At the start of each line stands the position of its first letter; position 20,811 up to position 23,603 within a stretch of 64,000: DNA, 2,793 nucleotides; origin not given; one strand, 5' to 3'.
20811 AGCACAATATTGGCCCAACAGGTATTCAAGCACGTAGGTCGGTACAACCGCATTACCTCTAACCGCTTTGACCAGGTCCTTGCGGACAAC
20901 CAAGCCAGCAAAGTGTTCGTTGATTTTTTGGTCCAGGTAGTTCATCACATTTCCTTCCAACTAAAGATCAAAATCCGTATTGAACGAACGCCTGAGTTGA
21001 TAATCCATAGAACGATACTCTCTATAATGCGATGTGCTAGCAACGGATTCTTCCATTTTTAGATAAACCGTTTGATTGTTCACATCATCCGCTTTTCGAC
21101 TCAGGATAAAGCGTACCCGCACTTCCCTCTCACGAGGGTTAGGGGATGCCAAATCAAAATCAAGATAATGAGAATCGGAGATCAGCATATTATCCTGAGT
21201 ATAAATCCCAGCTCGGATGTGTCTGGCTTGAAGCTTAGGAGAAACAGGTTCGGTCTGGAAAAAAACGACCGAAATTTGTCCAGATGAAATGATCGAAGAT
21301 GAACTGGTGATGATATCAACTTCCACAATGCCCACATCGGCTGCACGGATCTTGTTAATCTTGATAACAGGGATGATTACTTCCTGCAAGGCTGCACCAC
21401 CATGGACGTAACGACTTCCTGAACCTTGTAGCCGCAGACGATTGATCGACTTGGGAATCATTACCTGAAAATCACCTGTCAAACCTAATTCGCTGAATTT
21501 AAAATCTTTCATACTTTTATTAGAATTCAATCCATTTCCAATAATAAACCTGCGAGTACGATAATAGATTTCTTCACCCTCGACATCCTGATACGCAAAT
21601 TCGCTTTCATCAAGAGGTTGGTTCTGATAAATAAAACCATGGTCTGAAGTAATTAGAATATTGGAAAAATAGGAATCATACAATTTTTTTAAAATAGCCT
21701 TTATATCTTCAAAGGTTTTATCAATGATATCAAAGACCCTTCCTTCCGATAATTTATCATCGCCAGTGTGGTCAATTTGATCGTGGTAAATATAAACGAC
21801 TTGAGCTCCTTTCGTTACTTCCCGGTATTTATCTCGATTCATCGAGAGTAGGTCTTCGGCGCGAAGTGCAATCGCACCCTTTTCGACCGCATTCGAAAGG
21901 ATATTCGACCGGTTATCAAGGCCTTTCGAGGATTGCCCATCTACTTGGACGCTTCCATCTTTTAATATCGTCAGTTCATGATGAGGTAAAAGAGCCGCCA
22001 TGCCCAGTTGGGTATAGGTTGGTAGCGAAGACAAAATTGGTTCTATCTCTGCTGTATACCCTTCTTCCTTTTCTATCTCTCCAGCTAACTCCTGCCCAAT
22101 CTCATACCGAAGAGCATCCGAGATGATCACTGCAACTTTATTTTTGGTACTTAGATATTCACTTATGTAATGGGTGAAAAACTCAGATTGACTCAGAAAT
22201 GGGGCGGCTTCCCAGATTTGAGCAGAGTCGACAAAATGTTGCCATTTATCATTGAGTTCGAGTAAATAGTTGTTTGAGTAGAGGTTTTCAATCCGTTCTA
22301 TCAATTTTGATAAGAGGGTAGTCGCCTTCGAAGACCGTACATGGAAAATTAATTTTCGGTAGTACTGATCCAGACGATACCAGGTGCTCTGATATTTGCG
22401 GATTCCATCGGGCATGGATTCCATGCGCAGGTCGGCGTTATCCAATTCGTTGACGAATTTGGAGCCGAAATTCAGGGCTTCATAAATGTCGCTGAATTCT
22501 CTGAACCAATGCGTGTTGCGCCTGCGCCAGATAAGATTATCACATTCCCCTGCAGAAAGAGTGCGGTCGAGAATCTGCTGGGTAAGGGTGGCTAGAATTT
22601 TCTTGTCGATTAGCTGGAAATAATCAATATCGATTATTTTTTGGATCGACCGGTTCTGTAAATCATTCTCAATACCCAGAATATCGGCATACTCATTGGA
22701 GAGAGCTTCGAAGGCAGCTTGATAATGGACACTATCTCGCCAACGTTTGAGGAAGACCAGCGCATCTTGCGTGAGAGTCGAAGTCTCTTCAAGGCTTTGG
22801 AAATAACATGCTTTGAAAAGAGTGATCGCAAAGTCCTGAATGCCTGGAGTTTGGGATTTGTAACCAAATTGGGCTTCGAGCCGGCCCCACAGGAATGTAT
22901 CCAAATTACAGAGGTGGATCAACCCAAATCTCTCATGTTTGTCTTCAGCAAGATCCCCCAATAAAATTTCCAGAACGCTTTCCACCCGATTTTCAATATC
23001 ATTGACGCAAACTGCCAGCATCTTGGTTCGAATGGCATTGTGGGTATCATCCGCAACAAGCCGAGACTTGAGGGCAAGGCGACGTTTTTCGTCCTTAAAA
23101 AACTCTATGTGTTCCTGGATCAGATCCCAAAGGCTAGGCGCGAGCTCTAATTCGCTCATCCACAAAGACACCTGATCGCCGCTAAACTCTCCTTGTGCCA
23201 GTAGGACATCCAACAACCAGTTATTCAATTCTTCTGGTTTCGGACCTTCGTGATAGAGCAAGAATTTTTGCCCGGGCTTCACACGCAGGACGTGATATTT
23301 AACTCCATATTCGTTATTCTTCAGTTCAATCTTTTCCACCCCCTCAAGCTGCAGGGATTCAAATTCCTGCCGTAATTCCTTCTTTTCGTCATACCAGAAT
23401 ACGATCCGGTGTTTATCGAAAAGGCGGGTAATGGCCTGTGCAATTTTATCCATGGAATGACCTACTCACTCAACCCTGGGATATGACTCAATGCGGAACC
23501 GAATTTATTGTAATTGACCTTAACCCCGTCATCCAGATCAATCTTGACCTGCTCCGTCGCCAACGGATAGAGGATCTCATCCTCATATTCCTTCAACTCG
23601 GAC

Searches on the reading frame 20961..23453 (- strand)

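Call 17: search_protein_families(library=pfam, proteins=[window:20961-23453:-], max_evalue=0.001)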
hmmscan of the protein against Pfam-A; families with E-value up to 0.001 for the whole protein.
window:20961-23453:- (830 aa): 1 family
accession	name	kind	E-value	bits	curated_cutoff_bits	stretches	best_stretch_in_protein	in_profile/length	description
PF08665.17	PglZ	-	5e-55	186.7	25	1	438-614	1-179/179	PglZ domain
